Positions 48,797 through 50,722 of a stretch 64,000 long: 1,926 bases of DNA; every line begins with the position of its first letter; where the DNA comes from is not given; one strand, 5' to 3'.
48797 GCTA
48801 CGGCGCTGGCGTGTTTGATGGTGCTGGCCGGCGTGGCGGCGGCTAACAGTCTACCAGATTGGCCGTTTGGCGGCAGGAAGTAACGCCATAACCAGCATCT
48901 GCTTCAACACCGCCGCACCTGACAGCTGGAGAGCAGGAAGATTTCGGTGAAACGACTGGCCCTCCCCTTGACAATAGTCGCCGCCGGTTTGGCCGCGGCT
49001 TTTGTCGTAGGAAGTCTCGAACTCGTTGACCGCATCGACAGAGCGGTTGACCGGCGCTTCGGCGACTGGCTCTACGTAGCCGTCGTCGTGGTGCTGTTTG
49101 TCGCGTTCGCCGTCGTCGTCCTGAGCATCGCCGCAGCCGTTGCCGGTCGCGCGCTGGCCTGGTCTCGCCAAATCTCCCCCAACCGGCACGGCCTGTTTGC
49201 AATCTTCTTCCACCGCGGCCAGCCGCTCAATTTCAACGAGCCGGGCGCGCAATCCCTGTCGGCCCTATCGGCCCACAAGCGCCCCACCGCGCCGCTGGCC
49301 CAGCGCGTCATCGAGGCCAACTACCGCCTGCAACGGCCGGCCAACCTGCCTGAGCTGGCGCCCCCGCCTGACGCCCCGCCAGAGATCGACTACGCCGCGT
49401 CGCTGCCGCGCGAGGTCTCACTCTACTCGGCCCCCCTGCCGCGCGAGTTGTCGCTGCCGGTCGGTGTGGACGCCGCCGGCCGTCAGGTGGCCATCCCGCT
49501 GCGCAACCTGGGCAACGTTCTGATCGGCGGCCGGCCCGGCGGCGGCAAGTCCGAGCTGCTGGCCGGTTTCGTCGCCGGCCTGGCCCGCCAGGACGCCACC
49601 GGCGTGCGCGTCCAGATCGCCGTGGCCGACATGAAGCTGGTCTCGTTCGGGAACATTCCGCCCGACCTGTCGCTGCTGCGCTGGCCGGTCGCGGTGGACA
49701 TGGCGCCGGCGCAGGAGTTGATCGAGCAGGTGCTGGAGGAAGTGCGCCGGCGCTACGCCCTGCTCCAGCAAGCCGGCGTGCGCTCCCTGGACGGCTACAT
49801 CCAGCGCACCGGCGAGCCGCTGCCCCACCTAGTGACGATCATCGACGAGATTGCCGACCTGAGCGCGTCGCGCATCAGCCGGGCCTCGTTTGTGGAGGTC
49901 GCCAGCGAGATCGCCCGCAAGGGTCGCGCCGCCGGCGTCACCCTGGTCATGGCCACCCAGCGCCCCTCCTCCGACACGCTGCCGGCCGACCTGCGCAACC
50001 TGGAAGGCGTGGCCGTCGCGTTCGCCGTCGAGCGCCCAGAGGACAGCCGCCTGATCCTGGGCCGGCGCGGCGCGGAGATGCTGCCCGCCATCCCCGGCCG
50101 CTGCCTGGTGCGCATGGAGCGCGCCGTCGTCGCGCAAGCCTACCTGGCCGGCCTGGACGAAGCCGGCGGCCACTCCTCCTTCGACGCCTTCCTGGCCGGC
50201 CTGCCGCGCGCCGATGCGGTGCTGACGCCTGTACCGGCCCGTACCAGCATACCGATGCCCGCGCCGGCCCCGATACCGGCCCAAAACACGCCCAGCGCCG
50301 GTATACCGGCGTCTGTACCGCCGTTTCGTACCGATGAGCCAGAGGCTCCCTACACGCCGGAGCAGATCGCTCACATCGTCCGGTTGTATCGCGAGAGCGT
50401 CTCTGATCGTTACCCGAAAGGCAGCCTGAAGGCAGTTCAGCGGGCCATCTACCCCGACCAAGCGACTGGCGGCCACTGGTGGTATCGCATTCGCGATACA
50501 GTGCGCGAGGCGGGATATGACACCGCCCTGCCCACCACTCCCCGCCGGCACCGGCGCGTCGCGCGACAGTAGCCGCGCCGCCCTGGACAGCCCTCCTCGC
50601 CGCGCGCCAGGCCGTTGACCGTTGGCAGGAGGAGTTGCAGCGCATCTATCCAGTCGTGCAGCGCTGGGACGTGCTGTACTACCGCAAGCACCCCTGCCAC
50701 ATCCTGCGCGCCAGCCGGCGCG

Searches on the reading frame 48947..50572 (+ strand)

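Call 73: search_protein_families(library=phrogs, proteins=[window:48947-50572:+], max_evalue=0.0001)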
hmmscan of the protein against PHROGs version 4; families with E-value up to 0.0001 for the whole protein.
window:48947-50572:+ (541 aa): 3 families
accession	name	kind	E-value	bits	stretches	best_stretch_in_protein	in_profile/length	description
phrog_1358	-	moron, auxiliary metabolic gene and host takeover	1.5e-43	149.6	1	144-405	563-818/1382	FtsK/SpoIIIE-like protein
phrog_3551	-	moron, auxiliary metabolic gene and host takeover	3.9e-24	85.7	1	167-373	415-615/758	FtsK/SpoIIIE-like protein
phrog_24831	-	unknown function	6.9e-08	32.6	1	172-367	273-452/700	-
